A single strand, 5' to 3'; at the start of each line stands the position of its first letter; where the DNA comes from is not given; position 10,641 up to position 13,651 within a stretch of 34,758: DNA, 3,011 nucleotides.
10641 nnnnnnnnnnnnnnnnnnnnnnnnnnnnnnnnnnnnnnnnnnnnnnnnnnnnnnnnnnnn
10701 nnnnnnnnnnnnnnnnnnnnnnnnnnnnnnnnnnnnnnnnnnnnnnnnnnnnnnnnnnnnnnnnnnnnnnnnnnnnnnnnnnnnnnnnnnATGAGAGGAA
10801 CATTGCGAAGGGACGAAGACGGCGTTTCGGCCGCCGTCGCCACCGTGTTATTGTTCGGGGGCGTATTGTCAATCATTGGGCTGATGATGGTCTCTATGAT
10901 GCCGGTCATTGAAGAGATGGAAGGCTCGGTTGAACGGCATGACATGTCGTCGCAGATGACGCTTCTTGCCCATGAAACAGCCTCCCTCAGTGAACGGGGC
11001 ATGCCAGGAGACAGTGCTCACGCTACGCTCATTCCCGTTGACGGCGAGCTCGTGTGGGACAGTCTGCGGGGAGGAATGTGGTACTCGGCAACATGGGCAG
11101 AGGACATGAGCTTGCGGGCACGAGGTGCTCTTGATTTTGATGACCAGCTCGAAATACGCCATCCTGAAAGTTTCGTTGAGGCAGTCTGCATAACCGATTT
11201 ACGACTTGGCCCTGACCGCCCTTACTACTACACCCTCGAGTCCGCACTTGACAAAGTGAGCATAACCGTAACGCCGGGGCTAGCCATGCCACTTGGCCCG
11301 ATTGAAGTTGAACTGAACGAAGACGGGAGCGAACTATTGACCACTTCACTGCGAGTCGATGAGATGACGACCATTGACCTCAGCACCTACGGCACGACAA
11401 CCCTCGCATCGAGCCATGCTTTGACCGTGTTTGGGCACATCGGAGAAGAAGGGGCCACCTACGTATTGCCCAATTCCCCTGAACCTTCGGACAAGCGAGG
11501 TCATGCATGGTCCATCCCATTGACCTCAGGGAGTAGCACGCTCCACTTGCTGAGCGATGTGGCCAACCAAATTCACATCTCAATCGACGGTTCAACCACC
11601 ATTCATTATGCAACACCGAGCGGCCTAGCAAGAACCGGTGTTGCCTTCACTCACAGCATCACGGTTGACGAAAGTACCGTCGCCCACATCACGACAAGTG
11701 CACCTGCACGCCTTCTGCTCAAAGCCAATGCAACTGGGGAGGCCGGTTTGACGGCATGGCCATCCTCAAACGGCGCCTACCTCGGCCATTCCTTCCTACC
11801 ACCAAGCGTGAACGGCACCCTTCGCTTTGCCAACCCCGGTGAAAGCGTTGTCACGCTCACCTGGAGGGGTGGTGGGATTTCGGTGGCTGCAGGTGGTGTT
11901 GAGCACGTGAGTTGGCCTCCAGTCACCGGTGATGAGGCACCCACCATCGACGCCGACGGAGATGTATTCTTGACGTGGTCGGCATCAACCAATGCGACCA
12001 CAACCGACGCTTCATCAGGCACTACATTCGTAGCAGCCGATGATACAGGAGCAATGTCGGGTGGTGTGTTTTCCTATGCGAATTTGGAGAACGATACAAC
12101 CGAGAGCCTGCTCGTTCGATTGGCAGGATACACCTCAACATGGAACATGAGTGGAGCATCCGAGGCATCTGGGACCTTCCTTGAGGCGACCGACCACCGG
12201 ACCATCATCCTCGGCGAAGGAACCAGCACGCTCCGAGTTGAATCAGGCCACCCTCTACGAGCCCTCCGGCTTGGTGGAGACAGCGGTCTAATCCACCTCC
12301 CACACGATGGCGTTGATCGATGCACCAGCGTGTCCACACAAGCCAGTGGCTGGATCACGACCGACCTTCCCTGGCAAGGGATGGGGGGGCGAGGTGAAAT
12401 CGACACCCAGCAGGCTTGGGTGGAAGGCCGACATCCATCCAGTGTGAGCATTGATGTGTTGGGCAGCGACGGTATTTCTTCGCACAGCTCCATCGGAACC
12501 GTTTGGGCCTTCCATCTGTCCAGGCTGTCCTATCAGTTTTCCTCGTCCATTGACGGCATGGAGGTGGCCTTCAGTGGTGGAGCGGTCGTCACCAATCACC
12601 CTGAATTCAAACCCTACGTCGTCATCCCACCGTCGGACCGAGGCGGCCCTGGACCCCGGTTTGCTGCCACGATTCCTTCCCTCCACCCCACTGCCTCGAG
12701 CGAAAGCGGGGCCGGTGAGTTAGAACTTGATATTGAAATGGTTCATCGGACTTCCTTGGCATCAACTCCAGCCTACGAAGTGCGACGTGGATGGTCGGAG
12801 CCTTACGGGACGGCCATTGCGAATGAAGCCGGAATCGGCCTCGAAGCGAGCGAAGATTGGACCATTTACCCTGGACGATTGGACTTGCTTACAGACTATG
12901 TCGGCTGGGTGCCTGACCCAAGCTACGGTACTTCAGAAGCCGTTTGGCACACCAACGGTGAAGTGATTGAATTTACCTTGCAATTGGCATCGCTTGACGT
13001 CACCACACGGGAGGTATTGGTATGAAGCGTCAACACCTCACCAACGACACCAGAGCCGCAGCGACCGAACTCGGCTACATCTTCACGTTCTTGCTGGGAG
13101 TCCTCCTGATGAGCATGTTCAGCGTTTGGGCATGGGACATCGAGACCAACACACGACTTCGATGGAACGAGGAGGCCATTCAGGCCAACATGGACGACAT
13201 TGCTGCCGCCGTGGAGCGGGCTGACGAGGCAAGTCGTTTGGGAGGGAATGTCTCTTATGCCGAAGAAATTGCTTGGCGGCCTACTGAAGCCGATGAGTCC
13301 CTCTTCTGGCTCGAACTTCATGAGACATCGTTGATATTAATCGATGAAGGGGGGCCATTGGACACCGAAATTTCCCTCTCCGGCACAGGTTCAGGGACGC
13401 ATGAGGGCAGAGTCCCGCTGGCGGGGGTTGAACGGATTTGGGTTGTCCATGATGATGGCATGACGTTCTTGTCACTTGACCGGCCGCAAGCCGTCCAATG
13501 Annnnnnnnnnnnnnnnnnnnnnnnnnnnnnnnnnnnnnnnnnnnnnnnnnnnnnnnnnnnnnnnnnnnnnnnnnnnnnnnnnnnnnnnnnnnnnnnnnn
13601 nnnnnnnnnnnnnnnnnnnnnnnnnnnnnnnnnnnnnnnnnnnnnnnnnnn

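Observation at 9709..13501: Orphan operon of three translationally coupled class III signal peptide (pilin-like) proteins of 361, 744 and 159 aa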

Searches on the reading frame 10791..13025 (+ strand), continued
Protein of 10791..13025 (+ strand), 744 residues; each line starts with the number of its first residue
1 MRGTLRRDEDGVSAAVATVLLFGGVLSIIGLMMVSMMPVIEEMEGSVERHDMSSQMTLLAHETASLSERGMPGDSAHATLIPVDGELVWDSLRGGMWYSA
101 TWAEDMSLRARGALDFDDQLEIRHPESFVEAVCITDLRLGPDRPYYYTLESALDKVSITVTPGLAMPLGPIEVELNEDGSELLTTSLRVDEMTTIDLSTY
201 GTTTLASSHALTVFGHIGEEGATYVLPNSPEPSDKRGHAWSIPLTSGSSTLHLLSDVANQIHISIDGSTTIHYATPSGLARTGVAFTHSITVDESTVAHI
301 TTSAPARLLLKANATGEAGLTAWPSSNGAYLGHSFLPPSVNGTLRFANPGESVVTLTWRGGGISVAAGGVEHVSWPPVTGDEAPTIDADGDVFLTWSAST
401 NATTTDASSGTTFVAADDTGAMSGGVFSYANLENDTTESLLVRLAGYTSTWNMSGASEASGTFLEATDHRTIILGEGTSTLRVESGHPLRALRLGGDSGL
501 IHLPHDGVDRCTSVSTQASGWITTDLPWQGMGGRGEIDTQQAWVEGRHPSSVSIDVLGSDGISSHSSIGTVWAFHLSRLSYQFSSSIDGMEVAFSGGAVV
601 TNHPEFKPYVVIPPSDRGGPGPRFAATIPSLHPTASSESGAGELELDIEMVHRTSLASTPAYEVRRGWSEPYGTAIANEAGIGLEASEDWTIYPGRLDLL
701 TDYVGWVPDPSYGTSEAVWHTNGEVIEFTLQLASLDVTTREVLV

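Call 60: find_encoding_contigs(protein=P0554, flank=10000, max_places=2)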
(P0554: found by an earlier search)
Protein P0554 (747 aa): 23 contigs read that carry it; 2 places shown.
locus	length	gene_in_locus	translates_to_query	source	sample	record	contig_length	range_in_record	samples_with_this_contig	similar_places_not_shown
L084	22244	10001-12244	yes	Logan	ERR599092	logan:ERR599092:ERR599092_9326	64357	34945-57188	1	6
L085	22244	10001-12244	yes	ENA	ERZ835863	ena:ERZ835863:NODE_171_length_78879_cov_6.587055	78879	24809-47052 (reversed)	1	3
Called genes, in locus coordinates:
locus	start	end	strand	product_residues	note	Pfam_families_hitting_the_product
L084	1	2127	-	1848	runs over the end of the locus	-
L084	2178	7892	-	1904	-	-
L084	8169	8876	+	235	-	PF00753:Lactamase_B, PF12706:Lactamase_B_2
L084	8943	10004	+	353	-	-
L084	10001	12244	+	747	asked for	-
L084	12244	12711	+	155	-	-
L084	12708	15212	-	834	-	PF13191:AAA_16 (weak), PF13176:TPR_7 (faint), PF00515:TPR_1 (faint), PF13424:TPR_12, PF09976:TPR_21 (weak), PF17874:TPR_MalT, PF13424:TPR_12 (weak), PF13432:TPR_16 (weak), +4 more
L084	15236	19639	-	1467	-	PF13229:Beta_helix (weak), PF17957:Big_7 (weak)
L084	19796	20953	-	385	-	PF00082:Peptidase_S8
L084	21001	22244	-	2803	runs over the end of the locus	?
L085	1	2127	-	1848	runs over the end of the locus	-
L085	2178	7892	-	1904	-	-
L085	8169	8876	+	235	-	PF00753:Lactamase_B, PF12706:Lactamase_B_2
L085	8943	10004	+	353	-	-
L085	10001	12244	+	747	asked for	-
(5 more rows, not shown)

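Call 62: search_protein_families(library=pfam, alignment_id=A4, max_evalue=0.1)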
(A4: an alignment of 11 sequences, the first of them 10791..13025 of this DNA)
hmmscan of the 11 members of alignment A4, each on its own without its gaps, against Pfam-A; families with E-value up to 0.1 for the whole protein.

A. member 1, window:10791-13025:+ (744 aa): 1 family
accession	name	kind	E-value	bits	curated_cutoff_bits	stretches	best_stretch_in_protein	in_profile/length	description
PF23960.2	DUF7289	-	0.0013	18.8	27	1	11-79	2-70/238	Family of unknown function (DUF7289)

B. families by the number of members that match (of 11 scanned): 1 family
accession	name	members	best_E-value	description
PF23960.2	DUF7289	6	5.8e-07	Family of unknown function (DUF7289)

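Call 69: find_encoding_contigs(protein=P0544, flank=10000, max_places=1)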
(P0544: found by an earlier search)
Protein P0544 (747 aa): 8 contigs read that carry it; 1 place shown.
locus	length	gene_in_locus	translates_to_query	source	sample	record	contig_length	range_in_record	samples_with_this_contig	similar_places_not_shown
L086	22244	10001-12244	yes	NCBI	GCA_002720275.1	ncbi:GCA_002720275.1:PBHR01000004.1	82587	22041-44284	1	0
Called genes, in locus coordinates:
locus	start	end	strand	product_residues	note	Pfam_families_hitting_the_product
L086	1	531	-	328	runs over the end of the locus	PF01470:Peptidase_C15, PF00293:NUDIX, PF14815:NUDIX_4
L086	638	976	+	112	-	-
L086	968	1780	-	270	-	-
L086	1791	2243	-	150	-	-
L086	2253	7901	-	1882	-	-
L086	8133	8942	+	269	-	PF00753:Lactamase_B, PF23023:Anti-Pycsar_Apyc1, PF12706:Lactamase_B_2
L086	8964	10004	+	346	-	-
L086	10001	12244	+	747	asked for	-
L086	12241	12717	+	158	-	-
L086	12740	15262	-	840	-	PF13191:AAA_16 (weak), PF00515:TPR_1 (faint), PF07719:TPR_2 (faint), PF13428:TPR_14 (faint), PF17874:TPR_MalT, PF07721:TPR_4 (faint), PF13176:TPR_7 (faint), PF13424:TPR_12 (weak)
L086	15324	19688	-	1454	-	PF17957:Big_7 (faint)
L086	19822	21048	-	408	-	PF00082:Peptidase_S8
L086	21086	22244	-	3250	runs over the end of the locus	-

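Call 70: find_encoding_contigs(protein=P0372, flank=10000, max_places=1)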
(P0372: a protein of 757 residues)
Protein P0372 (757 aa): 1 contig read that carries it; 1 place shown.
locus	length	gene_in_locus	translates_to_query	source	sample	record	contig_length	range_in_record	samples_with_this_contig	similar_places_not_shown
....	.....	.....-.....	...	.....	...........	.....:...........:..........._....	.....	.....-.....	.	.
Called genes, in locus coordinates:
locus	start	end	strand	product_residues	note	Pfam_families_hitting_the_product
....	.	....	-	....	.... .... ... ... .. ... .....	-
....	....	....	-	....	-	-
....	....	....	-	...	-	-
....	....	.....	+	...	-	-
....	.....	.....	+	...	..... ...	-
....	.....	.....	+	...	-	-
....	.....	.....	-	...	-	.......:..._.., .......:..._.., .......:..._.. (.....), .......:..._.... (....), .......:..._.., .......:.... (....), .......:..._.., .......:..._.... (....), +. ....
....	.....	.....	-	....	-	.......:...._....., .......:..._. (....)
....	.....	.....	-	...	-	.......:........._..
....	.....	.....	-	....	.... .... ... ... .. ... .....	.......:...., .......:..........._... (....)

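Call 71: find_encoding_contigs(protein=P0507, flank=10000, max_places=1)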
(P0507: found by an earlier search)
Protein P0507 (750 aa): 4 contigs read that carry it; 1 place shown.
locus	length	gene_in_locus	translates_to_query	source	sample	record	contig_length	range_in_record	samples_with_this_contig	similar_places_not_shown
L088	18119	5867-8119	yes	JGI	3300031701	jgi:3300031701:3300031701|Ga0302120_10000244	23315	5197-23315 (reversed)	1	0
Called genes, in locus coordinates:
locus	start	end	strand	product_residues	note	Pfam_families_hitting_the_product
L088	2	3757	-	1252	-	?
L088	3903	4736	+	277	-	PF00753:Lactamase_B, PF23023:Anti-Pycsar_Apyc1, PF12706:Lactamase_B_2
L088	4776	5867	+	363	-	-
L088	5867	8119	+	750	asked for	-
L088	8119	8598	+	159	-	-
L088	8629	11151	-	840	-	PF13191:AAA_16, PF13401:AAA_22 (weak), PF13176:TPR_7 (faint), PF13428:TPR_14 (faint), PF13432:TPR_16 (faint), PF17874:TPR_MalT (weak), PF14938:SNAP (weak), PF13424:TPR_12, +7 more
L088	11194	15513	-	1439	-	-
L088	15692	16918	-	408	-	PF00082:Peptidase_S8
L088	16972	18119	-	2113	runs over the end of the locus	?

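Call 79: search_protein_families(library=padloc, proteins=[window:10791-13025:+], max_evalue=0.001)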
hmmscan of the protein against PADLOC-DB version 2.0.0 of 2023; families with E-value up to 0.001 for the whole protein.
window:10791-13025:+ (744 aa): 0 families

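Call 84: find_encoding_contigs(protein=P0556, flank=5000, max_places=4)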
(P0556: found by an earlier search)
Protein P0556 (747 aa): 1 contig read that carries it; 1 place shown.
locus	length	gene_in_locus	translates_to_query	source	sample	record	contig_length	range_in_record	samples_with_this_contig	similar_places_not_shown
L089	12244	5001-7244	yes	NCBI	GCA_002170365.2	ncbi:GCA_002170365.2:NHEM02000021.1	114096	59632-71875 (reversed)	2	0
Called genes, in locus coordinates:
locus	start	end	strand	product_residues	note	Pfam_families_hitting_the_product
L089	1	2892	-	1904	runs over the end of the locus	-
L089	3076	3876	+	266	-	PF00753:Lactamase_B, PF23023:Anti-Pycsar_Apyc1, PF12706:Lactamase_B_2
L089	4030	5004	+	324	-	-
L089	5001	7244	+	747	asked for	-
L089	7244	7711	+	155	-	-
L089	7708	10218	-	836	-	PF13191:AAA_16 (weak), PF13176:TPR_7 (faint), PF00515:TPR_1 (faint), PF13424:TPR_12, PF09976:TPR_21 (weak), PF17874:TPR_MalT, PF13424:TPR_12 (weak), PF13432:TPR_16 (weak), +4 more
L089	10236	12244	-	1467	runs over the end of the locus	PF13229:Beta_helix (weak), PF17957:Big_7 (weak)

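Call 86: find_encoding_contigs(protein=P0536, flank=3000, max_places=3)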
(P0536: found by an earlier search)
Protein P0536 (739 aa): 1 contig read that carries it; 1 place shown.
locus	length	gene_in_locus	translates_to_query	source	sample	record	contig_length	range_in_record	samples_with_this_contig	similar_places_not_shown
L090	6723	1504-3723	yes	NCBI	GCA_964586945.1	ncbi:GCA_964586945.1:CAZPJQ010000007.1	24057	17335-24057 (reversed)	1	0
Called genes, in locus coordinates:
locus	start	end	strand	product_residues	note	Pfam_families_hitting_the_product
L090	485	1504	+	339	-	-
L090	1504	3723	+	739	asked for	-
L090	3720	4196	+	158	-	-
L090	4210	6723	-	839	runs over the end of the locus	PF07721:TPR_4 (faint), PF13176:TPR_7 (faint), PF13374:TPR_10 (faint), PF13424:TPR_12 (weak), PF14938:SNAP (weak), PF13424:TPR_12, PF17874:TPR_MalT (weak), PF13424:TPR_12, +6 more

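Call 87: find_encoding_contigs(protein=P0542, flank=3000, max_places=3)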
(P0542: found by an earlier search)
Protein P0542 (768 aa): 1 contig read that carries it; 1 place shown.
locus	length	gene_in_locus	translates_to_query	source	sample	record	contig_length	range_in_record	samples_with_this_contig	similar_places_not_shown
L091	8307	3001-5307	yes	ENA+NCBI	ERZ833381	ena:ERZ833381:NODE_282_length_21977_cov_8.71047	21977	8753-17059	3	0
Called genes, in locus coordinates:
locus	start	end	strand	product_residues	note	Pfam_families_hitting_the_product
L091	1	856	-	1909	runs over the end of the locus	-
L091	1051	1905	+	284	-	PF00753:Lactamase_B, PF23023:Anti-Pycsar_Apyc1, PF12706:Lactamase_B_2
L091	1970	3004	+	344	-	-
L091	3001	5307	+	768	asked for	-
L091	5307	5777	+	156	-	-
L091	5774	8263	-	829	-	PF13191:AAA_16, PF13401:AAA_22 (faint), PF07719:TPR_2 (faint), PF07721:TPR_4 (faint), PF13181:TPR_8 (faint), PF13428:TPR_14 (faint), PF17874:TPR_MalT, PF13424:TPR_12, +4 more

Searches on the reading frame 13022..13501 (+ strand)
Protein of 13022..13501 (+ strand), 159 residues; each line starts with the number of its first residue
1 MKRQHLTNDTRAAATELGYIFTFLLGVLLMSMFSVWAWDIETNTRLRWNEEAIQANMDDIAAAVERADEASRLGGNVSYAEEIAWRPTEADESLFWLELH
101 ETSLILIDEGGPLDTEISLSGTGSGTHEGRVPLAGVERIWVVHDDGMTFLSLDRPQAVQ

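Call 7: search_protein_families(library=pfam, proteins=[window:13022-13501:+], max_evalue=0.1)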
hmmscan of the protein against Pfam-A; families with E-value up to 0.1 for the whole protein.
window:13022-13501:+ (159 aa): 1 family
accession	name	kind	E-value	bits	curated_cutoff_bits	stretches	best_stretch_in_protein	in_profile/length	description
PF12229.13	PG_binding_4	-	0.0069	17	22.1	1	29-68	34-72/117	Putative peptidoglycan binding domain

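Call 8: search_protein_families(library=ncbifam, proteins=[window:13022-13501:+], max_evalue=0.1)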
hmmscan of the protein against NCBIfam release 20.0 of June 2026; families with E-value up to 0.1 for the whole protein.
window:13022-13501:+ (159 aa): 0 families

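Call 14: find_homologous_proteins(query=window:13022-13501:+)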
Query window:13022-13501:+ (159 aa): 837 proteins with E <= 0.001 among 986 candidates; the best 120 are listed.
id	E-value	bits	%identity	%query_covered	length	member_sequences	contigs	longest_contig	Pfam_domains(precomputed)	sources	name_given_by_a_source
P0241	1.9e-93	329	92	100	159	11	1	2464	-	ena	-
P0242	3.0e-93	328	92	100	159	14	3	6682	-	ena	-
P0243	4.9e-93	327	93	100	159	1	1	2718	-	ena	-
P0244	5.2e-93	327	93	100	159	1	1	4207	-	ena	-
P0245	4.8e-92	324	92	100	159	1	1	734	-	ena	-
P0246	4.9e-92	324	91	100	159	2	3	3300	-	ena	-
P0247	3.4e-91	321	92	100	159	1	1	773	-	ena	-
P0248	2.8e-90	318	90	100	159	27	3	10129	-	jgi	jgi:hypothetical protein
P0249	5.6e-90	317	88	100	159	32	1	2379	-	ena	-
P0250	6.6e-90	317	91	100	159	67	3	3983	-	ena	-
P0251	8.8e-90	317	91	100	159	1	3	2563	-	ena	-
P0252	3.2e-89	315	91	100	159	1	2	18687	-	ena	-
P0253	3.3e-89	315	91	100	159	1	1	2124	-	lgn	-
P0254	6.0e-89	314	91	100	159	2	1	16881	-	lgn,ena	-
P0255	7.7e-89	314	90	100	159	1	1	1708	-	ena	-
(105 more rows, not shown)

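Call 37: search_solved_structures(query=A3, max_evalue=1)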
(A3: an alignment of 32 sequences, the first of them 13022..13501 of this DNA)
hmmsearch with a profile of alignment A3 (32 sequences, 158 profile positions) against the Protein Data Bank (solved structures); distinct sequences matched with E-value up to 1: 4.
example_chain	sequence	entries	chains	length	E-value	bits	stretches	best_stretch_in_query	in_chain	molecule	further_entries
3m3h_A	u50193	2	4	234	0.29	14.2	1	28-94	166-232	Orotate phosphoribosyltransferase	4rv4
7zoi_A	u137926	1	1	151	0.39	13.8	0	125-155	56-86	Glycoside hydrolase family 18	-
8un1_B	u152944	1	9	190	0.65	13.1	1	49-79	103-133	T33-ml23-redesigned-tandem-BMC-T-fold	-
8uf0_B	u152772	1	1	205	0.74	12.9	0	49-79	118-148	T33-ml23-redesigned-tandem-BMC-T-fold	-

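Call 61: search_protein_families(library=pfam, alignment_id=A3, max_evalue=1)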
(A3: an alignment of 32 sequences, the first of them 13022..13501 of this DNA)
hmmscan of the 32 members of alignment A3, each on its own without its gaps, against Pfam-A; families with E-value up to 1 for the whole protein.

A. member 1, window:13022-13501:+ (159 aa): 1 family
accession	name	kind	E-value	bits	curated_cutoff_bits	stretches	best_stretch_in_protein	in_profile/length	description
PF12229.13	PG_binding_4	-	0.0069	17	22.1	1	29-68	34-72/117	Putative peptidoglycan binding domain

B. families by the number of members that match (of 32 scanned): 8 families
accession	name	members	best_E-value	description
PF12229.13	PG_binding_4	19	0.0036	Putative peptidoglycan binding domain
PF23928.1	DUF7266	9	0.00098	Family of unknown function (DUF7266)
PF19981.4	DUF6417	3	0.073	Family of unknown function (DUF6417)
PF06305.16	LapA_dom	3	0.11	Lipopolysaccharide assembly protein A domain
PF21139.3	BT_MCC_alpha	2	0.012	Methylcrotonyl-CoA carboxylase, alpha-subunit, BT domain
PF24556.1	SH3_Myosin-XVIIIa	1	0.028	Unconventional myosin-XVIIIa SH3 domain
PF25725.1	crAss_CARG1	1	0.12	Crassvirus cargo protein 1 domain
PF21360.3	PylC-like_N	1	0.21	PylC-like, N-terminal domain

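Call 79: search_protein_families(library=padloc, proteins=[window:13022-13501:+], max_evalue=0.001)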
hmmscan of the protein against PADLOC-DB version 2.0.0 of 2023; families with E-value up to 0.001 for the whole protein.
window:13022-13501:+ (159 aa): 0 families

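Call 89: search_protein_families(library=ncbifam, alignment_id=A3, max_evalue=1)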
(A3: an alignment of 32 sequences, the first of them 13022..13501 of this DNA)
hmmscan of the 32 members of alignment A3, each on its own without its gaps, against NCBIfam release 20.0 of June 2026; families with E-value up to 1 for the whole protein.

A. member 1, window:13022-13501:+ (159 aa): 1 family
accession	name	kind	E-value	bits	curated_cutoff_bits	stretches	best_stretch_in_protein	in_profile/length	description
TIGR00794.1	kup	equivalog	0.28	9.6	539.6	1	18-75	448-502/688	potassium uptake protein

B. families by the number of members that match (of 32 scanned): 8 families
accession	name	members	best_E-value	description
TIGR00794.1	kup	6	0.11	potassium uptake protein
TIGR02876.1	spore_yqfD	3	0.096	sporulation protein YqfD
NF038083.1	CU044_5270_fam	2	0.022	CU044_5270 family protein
TIGR01565.1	homeo_ZF_HD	2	0.04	homeobox domain, ZF-HD class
NF010545.0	PRK13935.1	2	0.12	stationary phase survival protein SurE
NF053549.1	FtsL_Actino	2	0.6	cell division protein FtsL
NF045697.1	MurNAcPUrMurU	1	0.063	N-acetylmuramate alpha-1-phosphate uridylyltransferase MurU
NF004678.0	PRK06019.1-4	1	0.12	5-(carboxyamino)imidazole ribonucleotide synthase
